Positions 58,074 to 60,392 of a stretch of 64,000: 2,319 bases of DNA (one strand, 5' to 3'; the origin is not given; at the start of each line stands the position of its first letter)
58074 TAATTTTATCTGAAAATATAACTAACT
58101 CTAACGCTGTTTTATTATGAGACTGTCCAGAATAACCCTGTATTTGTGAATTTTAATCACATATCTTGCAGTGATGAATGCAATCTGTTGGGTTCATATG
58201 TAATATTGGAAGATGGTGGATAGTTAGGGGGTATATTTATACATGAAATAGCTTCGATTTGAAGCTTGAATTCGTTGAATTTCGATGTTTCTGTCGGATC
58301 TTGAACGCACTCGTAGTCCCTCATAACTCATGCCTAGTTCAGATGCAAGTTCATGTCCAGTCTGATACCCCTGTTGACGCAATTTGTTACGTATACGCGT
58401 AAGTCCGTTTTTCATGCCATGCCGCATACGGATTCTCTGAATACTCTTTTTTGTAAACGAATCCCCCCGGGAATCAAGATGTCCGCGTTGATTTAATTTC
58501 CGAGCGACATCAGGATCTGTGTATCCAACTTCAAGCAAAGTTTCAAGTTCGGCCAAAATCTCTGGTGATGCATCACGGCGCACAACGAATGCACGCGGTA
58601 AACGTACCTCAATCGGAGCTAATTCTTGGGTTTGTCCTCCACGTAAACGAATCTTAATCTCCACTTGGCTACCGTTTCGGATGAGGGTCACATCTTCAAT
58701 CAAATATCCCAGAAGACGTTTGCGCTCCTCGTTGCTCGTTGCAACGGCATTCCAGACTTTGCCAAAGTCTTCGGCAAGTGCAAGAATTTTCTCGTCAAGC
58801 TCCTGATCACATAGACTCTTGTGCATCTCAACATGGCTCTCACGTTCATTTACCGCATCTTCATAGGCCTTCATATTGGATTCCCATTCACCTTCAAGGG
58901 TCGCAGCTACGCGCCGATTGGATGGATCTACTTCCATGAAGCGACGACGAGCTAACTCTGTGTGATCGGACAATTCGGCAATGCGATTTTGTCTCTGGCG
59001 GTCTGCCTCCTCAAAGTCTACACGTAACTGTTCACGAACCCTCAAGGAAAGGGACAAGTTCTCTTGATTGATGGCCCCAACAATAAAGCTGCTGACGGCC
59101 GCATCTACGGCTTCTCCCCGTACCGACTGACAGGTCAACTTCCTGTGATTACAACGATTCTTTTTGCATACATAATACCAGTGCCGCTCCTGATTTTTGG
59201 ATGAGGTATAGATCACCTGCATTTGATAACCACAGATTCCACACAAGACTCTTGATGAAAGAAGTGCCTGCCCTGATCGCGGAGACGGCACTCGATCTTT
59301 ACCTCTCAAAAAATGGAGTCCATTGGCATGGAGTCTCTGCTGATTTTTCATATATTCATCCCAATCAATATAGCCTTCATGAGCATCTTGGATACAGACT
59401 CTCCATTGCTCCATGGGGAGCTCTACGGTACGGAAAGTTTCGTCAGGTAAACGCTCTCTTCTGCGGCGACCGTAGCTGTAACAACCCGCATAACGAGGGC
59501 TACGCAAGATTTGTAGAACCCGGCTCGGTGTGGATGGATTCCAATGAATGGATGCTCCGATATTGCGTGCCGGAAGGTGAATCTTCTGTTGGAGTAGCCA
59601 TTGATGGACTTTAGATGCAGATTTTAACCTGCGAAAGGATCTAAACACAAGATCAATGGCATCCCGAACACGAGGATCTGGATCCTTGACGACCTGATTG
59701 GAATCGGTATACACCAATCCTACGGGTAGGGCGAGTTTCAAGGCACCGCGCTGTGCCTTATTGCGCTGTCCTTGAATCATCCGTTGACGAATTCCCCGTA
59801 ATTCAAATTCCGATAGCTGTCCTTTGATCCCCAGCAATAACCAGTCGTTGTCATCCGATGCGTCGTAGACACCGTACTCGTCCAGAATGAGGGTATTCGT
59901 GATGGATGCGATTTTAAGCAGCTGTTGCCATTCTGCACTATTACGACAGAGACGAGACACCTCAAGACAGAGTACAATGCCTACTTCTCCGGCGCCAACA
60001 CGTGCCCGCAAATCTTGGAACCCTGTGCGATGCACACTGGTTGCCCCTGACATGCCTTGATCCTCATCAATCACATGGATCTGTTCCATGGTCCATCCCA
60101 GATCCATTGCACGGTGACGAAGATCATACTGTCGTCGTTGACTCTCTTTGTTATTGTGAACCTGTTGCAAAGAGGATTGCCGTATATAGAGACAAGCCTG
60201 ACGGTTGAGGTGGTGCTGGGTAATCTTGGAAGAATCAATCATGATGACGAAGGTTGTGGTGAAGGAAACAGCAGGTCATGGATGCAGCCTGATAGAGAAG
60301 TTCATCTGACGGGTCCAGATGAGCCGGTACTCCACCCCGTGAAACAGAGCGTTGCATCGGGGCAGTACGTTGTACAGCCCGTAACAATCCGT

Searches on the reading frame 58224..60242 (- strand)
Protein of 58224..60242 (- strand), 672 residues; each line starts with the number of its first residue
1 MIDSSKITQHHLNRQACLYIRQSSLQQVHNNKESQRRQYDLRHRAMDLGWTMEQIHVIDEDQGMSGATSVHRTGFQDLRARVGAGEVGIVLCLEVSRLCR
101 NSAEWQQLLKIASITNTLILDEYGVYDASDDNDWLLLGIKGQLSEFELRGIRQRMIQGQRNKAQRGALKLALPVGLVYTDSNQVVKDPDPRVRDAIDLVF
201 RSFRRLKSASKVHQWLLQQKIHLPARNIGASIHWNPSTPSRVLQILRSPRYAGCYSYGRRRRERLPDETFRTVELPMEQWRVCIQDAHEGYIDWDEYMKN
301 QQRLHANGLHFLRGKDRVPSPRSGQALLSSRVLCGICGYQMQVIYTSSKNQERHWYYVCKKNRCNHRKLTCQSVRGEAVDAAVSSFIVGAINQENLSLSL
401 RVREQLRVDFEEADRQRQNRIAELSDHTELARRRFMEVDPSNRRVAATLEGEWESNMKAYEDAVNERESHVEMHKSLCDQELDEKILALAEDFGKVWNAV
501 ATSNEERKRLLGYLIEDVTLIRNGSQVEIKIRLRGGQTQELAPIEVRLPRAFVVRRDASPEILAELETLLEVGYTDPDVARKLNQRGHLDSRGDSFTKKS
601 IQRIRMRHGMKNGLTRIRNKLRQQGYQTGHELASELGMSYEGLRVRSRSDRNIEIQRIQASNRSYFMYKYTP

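Call 57: search_protein_families(library=pfam, proteins=[window:58224-60242:-], max_evalue=0.01)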
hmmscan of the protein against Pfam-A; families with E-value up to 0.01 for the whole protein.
window:58224-60242:- (672 aa): 3 families
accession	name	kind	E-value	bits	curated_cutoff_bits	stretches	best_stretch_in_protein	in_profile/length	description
PF00239.26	Resolvase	-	6.9e-19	68.8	23.3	1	17-167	2-144/145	Resolvase, N terminal domain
PF07508.19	Recombinase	-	4.2e-15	56.3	21.1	1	195-305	6-100/102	Recombinase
PF13408.12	Zn_ribbon_recom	-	2.1e-09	38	25.3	1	327-385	1-55/58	Recombinase zinc beta ribbon domain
